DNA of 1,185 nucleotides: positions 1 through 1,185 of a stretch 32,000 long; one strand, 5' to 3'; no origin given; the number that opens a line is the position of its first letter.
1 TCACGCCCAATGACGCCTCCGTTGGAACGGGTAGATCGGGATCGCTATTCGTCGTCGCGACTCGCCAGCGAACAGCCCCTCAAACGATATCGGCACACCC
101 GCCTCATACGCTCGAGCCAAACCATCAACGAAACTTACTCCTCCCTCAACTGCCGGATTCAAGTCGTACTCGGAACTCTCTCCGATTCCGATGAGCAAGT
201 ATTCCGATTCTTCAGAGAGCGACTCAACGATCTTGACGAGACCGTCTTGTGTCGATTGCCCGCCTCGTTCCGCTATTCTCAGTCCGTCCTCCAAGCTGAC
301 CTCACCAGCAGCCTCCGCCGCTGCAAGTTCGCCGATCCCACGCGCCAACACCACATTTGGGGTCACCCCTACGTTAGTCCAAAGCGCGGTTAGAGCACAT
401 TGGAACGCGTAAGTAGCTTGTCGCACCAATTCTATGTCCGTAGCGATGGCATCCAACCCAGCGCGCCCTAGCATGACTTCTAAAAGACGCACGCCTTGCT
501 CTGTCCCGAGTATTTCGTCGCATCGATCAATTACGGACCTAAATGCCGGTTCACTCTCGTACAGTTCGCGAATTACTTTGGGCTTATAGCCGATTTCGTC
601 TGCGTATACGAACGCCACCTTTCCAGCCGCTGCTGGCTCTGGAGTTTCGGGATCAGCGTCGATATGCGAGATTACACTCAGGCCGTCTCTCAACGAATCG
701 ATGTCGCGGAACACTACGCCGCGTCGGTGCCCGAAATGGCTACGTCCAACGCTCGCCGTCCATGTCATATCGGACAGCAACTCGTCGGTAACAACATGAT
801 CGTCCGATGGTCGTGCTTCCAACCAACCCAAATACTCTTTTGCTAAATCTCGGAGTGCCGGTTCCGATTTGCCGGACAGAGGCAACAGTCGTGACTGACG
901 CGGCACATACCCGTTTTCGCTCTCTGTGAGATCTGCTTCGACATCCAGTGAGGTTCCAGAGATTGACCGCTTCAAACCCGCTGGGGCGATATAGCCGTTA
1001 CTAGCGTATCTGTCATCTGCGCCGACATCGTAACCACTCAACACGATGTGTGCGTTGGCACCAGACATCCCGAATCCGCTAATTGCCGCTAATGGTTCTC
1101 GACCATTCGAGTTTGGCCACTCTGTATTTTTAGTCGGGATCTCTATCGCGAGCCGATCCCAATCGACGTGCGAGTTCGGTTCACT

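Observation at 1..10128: FAS/HR-PKS-like single reducing module with in-line cMT, no loading module and no thioesterase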

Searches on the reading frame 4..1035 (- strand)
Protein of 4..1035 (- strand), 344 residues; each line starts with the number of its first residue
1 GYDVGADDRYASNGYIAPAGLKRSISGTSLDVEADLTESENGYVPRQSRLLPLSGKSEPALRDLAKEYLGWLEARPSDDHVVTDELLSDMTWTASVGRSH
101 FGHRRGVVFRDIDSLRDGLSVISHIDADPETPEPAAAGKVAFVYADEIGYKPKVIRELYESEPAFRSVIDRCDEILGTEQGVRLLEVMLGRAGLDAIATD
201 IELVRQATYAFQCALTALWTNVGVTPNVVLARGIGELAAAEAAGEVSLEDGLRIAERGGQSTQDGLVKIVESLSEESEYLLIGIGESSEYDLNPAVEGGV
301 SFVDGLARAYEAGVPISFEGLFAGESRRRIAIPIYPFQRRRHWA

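Call 87: search_protein_families(library=pfam, proteins=[window:4-1035:-], max_evalue=0.01)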
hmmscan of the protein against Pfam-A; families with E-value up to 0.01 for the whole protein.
window:4-1035:- (344 aa): 3 families
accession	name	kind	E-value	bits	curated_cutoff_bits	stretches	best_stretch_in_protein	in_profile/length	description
PF00698.26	Acyl_transf_1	-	1.1e-16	61.7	32.7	1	157-255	17-113/319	Acyl transferase domain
PF22621.2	CurL-like_PKS_C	-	8.1e-14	51.8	27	1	50-118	2-63/64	CurL-like, PKS C-terminal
PF22336.2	RhiE-like_linker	-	1.3e-05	25.5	27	1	53-120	2-61/67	RhiE-like, KS-MAT linker domain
